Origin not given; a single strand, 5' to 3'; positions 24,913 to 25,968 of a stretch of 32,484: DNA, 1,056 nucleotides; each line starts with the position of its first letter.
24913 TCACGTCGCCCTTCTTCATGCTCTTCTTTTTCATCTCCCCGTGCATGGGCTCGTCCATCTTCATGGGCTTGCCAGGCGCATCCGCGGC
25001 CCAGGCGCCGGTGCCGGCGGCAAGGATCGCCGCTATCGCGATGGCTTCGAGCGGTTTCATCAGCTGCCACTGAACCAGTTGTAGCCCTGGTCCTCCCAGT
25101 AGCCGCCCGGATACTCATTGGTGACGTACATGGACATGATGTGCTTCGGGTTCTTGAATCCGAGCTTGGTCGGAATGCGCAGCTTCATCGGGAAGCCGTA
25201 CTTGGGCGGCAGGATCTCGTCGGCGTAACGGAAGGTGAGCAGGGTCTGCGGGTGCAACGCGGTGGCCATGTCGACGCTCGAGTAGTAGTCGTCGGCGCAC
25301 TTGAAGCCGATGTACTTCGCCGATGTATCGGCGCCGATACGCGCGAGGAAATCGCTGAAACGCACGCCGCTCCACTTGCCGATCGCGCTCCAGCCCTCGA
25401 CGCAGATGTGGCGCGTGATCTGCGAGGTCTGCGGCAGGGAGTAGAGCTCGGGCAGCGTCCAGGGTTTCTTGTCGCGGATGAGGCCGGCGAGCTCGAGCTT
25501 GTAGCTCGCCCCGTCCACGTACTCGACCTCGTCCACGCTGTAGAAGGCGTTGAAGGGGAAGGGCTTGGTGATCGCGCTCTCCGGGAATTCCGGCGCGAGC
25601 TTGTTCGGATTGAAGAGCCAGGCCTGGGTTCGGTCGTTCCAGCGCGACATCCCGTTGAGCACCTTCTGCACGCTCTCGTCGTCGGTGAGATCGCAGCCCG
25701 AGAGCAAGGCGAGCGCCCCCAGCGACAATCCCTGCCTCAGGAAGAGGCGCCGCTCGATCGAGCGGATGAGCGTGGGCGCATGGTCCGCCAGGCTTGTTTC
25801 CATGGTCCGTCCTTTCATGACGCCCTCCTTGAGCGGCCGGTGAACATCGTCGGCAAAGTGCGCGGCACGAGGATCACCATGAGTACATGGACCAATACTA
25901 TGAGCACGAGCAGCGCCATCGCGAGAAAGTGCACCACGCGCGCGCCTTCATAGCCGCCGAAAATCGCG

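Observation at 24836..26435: Candidate new periplasmic oxidant-scavenging system: cytochrome b -> Tat-lipoprotein Mo-oxidoreductase -> Met/Lys-rich secreted repeat peptide, all translationally coupled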

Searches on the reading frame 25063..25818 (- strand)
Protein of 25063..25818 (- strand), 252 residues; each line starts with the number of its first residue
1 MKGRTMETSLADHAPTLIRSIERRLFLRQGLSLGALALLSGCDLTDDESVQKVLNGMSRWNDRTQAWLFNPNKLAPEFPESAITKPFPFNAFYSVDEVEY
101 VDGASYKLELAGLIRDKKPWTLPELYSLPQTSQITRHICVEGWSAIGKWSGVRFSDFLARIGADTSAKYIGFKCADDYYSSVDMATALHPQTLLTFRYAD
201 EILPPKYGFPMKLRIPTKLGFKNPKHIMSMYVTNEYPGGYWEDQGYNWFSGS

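Call 3: search_protein_families(library=pfam, proteins=[window:25063-25818:-], max_evalue=0.1)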
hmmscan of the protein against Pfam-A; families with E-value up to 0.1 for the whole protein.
window:25063-25818:- (252 aa): 1 family
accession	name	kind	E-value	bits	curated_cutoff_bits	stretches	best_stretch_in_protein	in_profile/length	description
PF00174.25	Oxidored_molyb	-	2e-26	93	24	1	99-241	5-169/169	Oxidoreductase molybdopterin binding domain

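Call 4: search_protein_families(library=ncbifam, proteins=[window:25063-25818:-], max_evalue=0.1)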
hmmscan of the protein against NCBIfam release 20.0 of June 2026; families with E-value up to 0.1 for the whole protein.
window:25063-25818:- (252 aa): 3 families
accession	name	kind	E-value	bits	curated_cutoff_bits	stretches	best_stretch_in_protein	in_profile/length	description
NF003767.0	PRK05363.1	equivalog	5.3e-20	71.9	207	1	101-245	96-258/320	protein-methionine-sulfoxide reductase catalytic subunit MsrP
NF052245.1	SorA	equivalog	5.3e-10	38.6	600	1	145-247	150-260/396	SorA family sulfite dehydrogenase catalytic subunit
TIGR04555.1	sulfite_DH_soxC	equivalog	3e-09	36.3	420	1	142-234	163-256/408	sulfite dehydrogenase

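Call 5: find_homologous_proteins(query=window:25063-25818:-)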
Query window:25063-25818:- (252 aa): 8000 proteins with E <= 0.001 among 8000 candidates; the best 120 are listed.
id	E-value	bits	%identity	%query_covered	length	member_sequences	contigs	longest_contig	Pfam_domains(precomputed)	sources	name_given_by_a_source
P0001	7.1e-160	548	92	100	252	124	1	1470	PF00174.26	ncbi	-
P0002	1.2e-156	538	92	100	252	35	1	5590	PF00174.26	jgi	jgi:DMSO/TMAO reductase YedYZ molybdopterin-dependent catalytic subunit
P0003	4.3e-155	533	92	99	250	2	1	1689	PF00174.26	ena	-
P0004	7.3e-155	532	89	100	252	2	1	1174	PF00174.26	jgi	jgi:DMSO/TMAO reductase YedYZ molybdopterin-dependent catalytic subunit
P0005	5.2e-154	529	89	100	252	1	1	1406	PF00174.26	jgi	jgi:DMSO/TMAO reductase YedYZ molybdopterin-dependent catalytic subunit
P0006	1.4e-152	525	87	100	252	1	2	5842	PF00174.26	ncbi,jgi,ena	-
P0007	5.0e-152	523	85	100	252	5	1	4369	PF00174.26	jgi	jgi:DMSO/TMAO reductase YedYZ molybdopterin-dependent catalytic subunit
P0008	6.4e-152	522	87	100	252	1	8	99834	PF00174.26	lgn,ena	-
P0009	9.4e-152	522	85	100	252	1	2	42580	PF00174.26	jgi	jgi:DMSO/TMAO reductase YedYZ molybdopterin-dependent catalytic subunit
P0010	1.3e-151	521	85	100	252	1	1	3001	PF00174.26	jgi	jgi:DMSO/TMAO reductase YedYZ molybdopterin-dependent catalytic subunit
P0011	1.4e-151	521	87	100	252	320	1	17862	PF00174.26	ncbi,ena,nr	ncbi:MAG: molybdopterin-binding protein [Betaproteobacteria bacterium]|nr:MAG: molybdopterin-binding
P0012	1.6e-151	521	86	100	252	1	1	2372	PF00174.26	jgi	jgi:DMSO/TMAO reductase YedYZ molybdopterin-dependent catalytic subunit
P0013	1.7e-151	521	86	100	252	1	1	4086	PF00174.26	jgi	jgi:DMSO/TMAO reductase YedYZ molybdopterin-dependent catalytic subunit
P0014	4.8e-151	520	86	100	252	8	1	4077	PF00174.26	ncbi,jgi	-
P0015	6.2e-151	519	85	100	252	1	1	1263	PF00174.26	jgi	jgi:DMSO/TMAO reductase YedYZ molybdopterin-dependent catalytic subunit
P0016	6.3e-151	519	90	98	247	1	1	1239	PF00174.26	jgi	jgi:DMSO/TMAO reductase YedYZ molybdopterin-dependent catalytic subunit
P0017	1.2e-150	518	87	100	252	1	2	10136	PF00174.26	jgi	jgi:DMSO/TMAO reductase YedYZ molybdopterin-dependent catalytic subunit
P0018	1.2e-150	518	86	100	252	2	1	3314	PF00174.26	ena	-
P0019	2.1e-150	517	87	98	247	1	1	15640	PF00174.26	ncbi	ncbi:MAG TPA: molybdopterin-dependent oxidoreductase [Burkholderiales bacterium]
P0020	2.2e-150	517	89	98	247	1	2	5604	PF00174.26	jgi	jgi:DMSO/TMAO reductase YedYZ molybdopterin-dependent catalytic subunit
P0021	3.0e-150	517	87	100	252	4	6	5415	PF00174.26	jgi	jgi:DMSO/TMAO reductase YedYZ molybdopterin-dependent catalytic subunit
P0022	3.1e-150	517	87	100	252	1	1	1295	PF00174.26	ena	-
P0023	8.2e-150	516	87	100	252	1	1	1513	PF00174.26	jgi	-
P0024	1.1e-149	515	86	100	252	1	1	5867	PF00174.26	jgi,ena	-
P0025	1.2e-149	515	86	100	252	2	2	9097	PF00174.26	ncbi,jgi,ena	-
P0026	1.2e-149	515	85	100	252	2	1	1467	PF00174.26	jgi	jgi:DMSO/TMAO reductase YedYZ molybdopterin-dependent catalytic subunit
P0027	1.5e-149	515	85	100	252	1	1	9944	PF00174.26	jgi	jgi:DMSO/TMAO reductase YedYZ molybdopterin-dependent catalytic subunit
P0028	2.1e-149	514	87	100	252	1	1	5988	PF00174.26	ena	-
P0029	2.6e-149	514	86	100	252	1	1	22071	PF00174.26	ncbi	-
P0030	3.7e-149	513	85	100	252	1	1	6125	PF00174.26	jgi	jgi:DMSO/TMAO reductase YedYZ molybdopterin-dependent catalytic subunit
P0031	4.0e-149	513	86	100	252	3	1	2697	PF00174.26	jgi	jgi:DMSO/TMAO reductase YedYZ molybdopterin-dependent catalytic subunit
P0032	5.3e-149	513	85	100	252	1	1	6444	PF00174.26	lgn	-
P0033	5.5e-149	513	85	100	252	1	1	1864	PF00174.26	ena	-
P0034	5.9e-149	513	85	100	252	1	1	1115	PF00174.26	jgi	-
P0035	7.6e-149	512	86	100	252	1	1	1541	PF00174.26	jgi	jgi:DMSO/TMAO reductase YedYZ molybdopterin-dependent catalytic subunit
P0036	1.1e-148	512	86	100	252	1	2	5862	PF00174.26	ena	-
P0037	1.4e-148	511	85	100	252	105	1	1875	PF00174.26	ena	-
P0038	2.4e-148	511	85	100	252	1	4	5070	PF00174.26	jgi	jgi:DMSO/TMAO reductase YedYZ molybdopterin-dependent catalytic subunit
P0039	2.7e-148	511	85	100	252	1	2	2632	PF00174.26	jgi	jgi:DMSO/TMAO reductase YedYZ molybdopterin-dependent catalytic subunit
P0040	2.8e-148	510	86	100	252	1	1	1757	PF00174.26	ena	-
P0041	3.0e-148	510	85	100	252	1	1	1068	PF00174.26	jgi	-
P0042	3.7e-148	510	86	100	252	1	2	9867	PF00174.26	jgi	jgi:DMSO/TMAO reductase YedYZ molybdopterin-dependent catalytic subunit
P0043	4.6e-148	510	85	100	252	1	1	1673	PF00174.26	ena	-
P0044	6.2e-148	509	85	100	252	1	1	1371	PF00174.26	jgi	jgi:DMSO/TMAO reductase YedYZ molybdopterin-dependent catalytic subunit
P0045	7.2e-148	509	85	100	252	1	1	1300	PF00174.26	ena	-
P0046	7.4e-148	509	86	100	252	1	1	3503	PF00174.26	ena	-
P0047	7.9e-148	509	85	100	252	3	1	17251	PF00174.26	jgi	jgi:DMSO/TMAO reductase YedYZ molybdopterin-dependent catalytic subunit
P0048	1.0e-147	509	85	100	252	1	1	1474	PF00174.26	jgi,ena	-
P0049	1.3e-147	508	85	100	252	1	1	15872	PF00174.26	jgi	jgi:DMSO/TMAO reductase YedYZ molybdopterin-dependent catalytic subunit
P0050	1.9e-147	508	85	100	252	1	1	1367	PF00174.26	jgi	jgi:DMSO/TMAO reductase YedYZ molybdopterin-dependent catalytic subunit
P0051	2.0e-147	508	86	100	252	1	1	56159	PF00174.26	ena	-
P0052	2.2e-147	508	87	98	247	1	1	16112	PF00174.26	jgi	jgi:DMSO/TMAO reductase YedYZ molybdopterin-dependent catalytic subunit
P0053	2.5e-147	507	86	100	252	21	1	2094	PF00174.26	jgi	-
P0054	2.7e-147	507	85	100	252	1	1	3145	PF00174.26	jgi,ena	-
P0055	2.7e-147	507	86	100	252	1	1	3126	PF00174.26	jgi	jgi:DMSO/TMAO reductase YedYZ molybdopterin-dependent catalytic subunit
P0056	3.7e-147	507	85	100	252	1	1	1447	PF00174.26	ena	-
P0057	3.9e-147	507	84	100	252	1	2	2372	PF00174.26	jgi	jgi:DMSO/TMAO reductase YedYZ molybdopterin-dependent catalytic subunit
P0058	4.3e-147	507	84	100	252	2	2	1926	PF00174.26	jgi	-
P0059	7.7e-147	506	84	100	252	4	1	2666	PF00174.26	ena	-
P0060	8.0e-147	506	85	100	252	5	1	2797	PF00174.26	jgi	jgi:DMSO/TMAO reductase YedYZ molybdopterin-dependent catalytic subunit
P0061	1.1e-146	505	83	100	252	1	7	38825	PF00174.26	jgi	jgi:DMSO/TMAO reductase YedYZ molybdopterin-dependent catalytic subunit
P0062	1.3e-146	505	84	100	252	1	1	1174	PF00174.26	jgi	jgi:DMSO/TMAO reductase YedYZ molybdopterin-dependent catalytic subunit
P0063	1.3e-146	505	84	100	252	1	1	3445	PF00174.26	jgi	jgi:DMSO/TMAO reductase YedYZ molybdopterin-dependent catalytic subunit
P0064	1.3e-146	505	85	100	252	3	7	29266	PF00174.26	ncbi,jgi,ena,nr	ncbi:MAG: molybdopterin-binding protein [Betaproteobacteria bacterium]|nr:MAG: molybdopterin-binding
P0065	1.6e-146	505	87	98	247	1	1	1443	PF00174.26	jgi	jgi:DMSO/TMAO reductase YedYZ molybdopterin-dependent catalytic subunit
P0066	1.7e-146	505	85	98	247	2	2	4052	PF00174.26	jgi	jgi:DMSO/TMAO reductase YedYZ molybdopterin-dependent catalytic subunit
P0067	1.8e-146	505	83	100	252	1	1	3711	PF00174.26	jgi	-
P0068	1.9e-146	505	85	100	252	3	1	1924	PF00174.26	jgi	-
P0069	1.9e-146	504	85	100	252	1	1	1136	PF00174.26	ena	-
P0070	2.5e-146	504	83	100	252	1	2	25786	PF00174.26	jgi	jgi:DMSO/TMAO reductase YedYZ molybdopterin-dependent catalytic subunit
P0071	2.5e-146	504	77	93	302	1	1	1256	PF00174.26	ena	-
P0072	2.6e-146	504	84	100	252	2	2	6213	PF00174.26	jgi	jgi:DMSO/TMAO reductase YedYZ molybdopterin-dependent catalytic subunit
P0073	3.5e-146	504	83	100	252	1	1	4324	PF00174.26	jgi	-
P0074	3.8e-146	503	84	100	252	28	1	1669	PF00174.26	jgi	jgi:DMSO/TMAO reductase YedYZ molybdopterin-dependent catalytic subunit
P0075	5.0e-146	503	84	100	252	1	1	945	PF00174.26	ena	-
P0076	6.3e-146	503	85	100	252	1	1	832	PF00174.26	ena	-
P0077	7.5e-146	503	85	99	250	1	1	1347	PF00174.26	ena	-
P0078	8.9e-146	502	85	100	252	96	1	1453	PF00174.26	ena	-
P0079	1.2e-145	502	83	100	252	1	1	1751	PF00174.26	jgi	-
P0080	1.3e-145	502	84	100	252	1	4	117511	PF00174.26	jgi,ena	-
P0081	1.5e-145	502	84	100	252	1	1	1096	PF00174.26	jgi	jgi:DMSO/TMAO reductase YedYZ molybdopterin-dependent catalytic subunit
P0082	1.6e-145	501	82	100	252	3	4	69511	PF00174.26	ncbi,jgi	jgi:DMSO/TMAO reductase YedYZ molybdopterin-dependent catalytic subunit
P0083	2.0e-145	501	84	100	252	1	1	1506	PF00174.26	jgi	jgi:DMSO/TMAO reductase YedYZ molybdopterin-dependent catalytic subunit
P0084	2.3e-145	501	84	100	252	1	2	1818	PF00174.26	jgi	-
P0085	2.3e-145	501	83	100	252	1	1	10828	PF00174.26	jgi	-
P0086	2.4e-145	501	84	100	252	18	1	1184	PF00174.26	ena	-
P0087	2.5e-145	501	83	100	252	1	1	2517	PF00174.26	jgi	jgi:DMSO/TMAO reductase YedYZ molybdopterin-dependent catalytic subunit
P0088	3.5e-145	500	84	100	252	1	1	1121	PF00174.26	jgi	-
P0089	4.4e-145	500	82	100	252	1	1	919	PF00174.26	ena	-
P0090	4.6e-145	500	83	100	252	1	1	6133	PF00174.26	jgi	-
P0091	4.7e-145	500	83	100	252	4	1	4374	PF00174.26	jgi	jgi:DMSO/TMAO reductase YedYZ molybdopterin-dependent catalytic subunit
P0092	5.3e-145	500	83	100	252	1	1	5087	PF00174.26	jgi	jgi:DMSO/TMAO reductase YedYZ molybdopterin-dependent catalytic subunit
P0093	6.4e-145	499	83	100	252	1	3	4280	PF00174.26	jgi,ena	-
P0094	7.2e-145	499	83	100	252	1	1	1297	PF00174.26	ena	-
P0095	8.5e-145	499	84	100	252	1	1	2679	PF00174.26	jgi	jgi:DMSO/TMAO reductase YedYZ molybdopterin-dependent catalytic subunit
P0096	1.3e-144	499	83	100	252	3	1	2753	PF00174.26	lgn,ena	-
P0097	1.3e-144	499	82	100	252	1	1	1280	PF00174.26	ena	-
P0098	2.1e-144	498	83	100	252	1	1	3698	PF00174.26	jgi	jgi:DMSO/TMAO reductase YedYZ molybdopterin-dependent catalytic subunit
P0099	2.3e-144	498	82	100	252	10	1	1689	PF00174.26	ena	-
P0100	2.8e-143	494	83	100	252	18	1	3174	PF00174.26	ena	-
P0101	5.3e-143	493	81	100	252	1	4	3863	PF00174.26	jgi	jgi:DMSO/TMAO reductase YedYZ molybdopterin-dependent catalytic subunit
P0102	5.4e-143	493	83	100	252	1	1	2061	PF00174.26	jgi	jgi:DMSO/TMAO reductase YedYZ molybdopterin-dependent catalytic subunit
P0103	7.2e-143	493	83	100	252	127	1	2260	PF00174.26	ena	-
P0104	1.1e-142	492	82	100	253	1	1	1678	PF00174.26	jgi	-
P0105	1.1e-142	492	83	100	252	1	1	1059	PF00174.26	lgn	-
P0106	1.3e-142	492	84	98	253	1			PF00174.26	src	-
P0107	1.8e-142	491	83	98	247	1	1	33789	PF00174.26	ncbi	ncbi:MAG: molybdopterin-dependent oxidoreductase [Burkholderiales bacterium]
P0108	2.0e-142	491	82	100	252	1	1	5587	PF00174.26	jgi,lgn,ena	-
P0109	2.5e-142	491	82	100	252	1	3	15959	PF00174.26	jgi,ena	jgi:DMSO/TMAO reductase YedYZ molybdopterin-dependent catalytic subunit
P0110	8.2e-142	489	81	100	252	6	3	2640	PF00174.26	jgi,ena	-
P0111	9.6e-142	489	83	100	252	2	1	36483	PF00174.26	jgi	-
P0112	1.6e-141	488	81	100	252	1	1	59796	PF00174.26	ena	-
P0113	1.9e-141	488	83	100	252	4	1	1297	PF00174.26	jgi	-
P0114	2.6e-141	488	83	100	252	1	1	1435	PF00174.26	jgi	jgi:DMSO/TMAO reductase YedYZ molybdopterin-dependent catalytic subunit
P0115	3.3e-141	487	84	97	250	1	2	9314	PF00174.26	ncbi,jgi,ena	-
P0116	3.4e-141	487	82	100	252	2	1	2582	PF00174.26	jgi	jgi:DMSO/TMAO reductase YedYZ molybdopterin-dependent catalytic subunit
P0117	6.6e-141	486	81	100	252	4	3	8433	PF00174.26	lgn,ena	-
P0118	7.1e-141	486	84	97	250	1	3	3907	PF00174.26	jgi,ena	-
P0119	7.3e-141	486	81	98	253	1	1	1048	PF00174.26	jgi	jgi:DMSO/TMAO reductase YedYZ molybdopterin-dependent catalytic subunit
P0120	7.5e-141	486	80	100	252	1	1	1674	PF00174.26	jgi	-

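Call 14: search_protein_representatives(protein=window:25063-25818:-)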
Query: 252 residues. Proteins with E-value up to 0.001 (for the whole library): 4847; up to 1e-10: 2011; up to 1e-30: 230. The best 150 are listed.
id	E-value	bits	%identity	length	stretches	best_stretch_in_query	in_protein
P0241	5.7e-99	347.2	63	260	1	19-252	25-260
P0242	5.7e-87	307.9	66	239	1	64-252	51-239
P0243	2.4e-80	286.2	76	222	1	101-252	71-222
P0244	7.6e-79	281.2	57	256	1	16-251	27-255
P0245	3.2e-77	275.9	65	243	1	20-197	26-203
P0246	2.2e-76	273.1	60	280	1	18-206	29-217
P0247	1.1e-74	267.6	59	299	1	18-249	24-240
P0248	2.6e-74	266.3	67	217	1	67-252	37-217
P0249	2.1e-70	253.6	59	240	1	83-251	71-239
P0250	5.3e-69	249.0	64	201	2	174-252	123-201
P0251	1.9e-67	243.8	66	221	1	95-251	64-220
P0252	8.8e-66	238.4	54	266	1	31-226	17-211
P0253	4.9e-65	236.0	49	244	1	19-252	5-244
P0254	1.1e-64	234.9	59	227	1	38-206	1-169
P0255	6.1e-64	232.4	73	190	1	5-155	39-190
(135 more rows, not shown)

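Call 17: find_related_loci(query=A3, collection=genome_contigs, flank=4000)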
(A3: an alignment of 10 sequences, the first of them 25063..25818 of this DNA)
Query A3 (252 aa) in genome_contigs; peptide patterns used: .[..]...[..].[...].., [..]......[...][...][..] (x = any residue, [..] = any of these).
600 stretches matched a pattern (row limit reached: there are more); 598 encode a relative of the query (tblastn E <= 1e-3); the best 80 are kept; 80 distinct loci.
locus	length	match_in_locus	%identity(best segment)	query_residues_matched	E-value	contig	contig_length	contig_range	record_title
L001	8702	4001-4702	80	17-251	3e-129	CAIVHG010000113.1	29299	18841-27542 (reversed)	MAG: uncultured beta proteobacterium isolate LJ_bin-1730 genome assembly, contig: bin-1730:113/113, whole genome shotgun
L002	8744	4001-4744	77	6-252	6e-125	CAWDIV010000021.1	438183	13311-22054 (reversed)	MAG: uncultured beta proteobacterium isolate MFD04850.bin.2.27 genome assembly, contig: contig_38137, whole genome shotg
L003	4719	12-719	77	17-252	8e-125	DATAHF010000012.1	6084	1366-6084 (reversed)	MAG TPA_asm: Burkholderiales bacterium isolate SMAG_U6848 k141_1984589, whole genome shotgun sequence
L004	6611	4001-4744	72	5-252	2e-122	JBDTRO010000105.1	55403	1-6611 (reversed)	MAG: Betaproteobacteria bacterium isolate cluster3_bin.249 NODE_1338_length_55403_cov_7.739467, whole genome shotgun seq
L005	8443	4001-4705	73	18-252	3e-122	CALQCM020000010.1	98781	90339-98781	MAG: Chitinophaga pinensis isolate HRS-HS12-bin-37 genome assembly, contig: HRSG-H12-C155, whole genome shotgun sequence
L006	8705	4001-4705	71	18-252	1e-118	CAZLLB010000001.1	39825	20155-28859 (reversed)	MAG TPA_asm: uncultured Parvibaculum sp. isolate SRP193066_co1_16 genome assembly, contig: NODE_1183_length_39825_cov_6.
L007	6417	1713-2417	69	18-252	6e-118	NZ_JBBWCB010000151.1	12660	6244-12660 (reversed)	Pseudomonas rossensis strain P2663 2663-contig-120_150, whole genome shotgun sequence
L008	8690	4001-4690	68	23-252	3e-115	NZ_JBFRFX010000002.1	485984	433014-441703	Cupriavidus sp. 2TAF22 SCAFFOLD_1, whole genome shotgun sequence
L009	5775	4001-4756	65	1-252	8e-115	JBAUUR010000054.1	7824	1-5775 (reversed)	MAG: Gallionellaceae bacterium isolate MFD05931_ilm_asm_bin2 k127_160070, whole genome shotgun sequence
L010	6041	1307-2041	67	7-252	7e-115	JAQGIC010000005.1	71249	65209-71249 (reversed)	MAG: Rhodospirillales bacterium isolate RYN_449 scaffold_3004, whole genome shotgun sequence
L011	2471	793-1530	65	10-252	2e-119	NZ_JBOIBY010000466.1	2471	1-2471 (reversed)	MAG: Pseudomonas sp. isolate TC-B2_maxbin2.bin.2 k127_122963, whole genome shotgun sequence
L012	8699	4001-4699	68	19-251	7e-114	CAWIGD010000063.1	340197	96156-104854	MAG: uncultured Alphaproteobacteria bacterium isolate MFD00392.bin.2.84 genome assembly, contig: contig_6800, whole geno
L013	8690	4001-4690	69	23-252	8e-114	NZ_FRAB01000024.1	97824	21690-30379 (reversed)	Paraburkholderia terricola strain LMG 20594, whole genome shotgun sequence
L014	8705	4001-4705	66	18-252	1e-113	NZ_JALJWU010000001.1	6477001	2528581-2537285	Pseudomonas migulae strain CFML 95-321 Ga0454238_01, whole genome shotgun sequence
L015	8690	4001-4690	69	23-252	2e-113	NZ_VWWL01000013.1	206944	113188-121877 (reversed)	Burkholderia sp. Ax-1724 NODE_12_length_206944_cov_49.250197/0, whole genome shotgun sequence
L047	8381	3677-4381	66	18-252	3e-107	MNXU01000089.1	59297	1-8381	MAG: Betaproteobacteria bacterium CG2_30_68_42 cg2_3.0_scaffold_173_c, whole genome shotgun sequence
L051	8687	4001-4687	64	23-252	5e-107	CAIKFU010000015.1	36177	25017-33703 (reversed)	MAG: uncultured beta proteobacterium isolate Ki2-D3_bin-1109 genome assembly, contig: bin-1109:015/138, whole genome sho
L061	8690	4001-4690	67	23-252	8e-106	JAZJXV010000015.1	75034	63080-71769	MAG: Pseudomonadota bacterium isolate ADI_H1L3_2_122_18_3-bin011 ADIH1L32_B011_0_000000000015, whole genome shotgun sequ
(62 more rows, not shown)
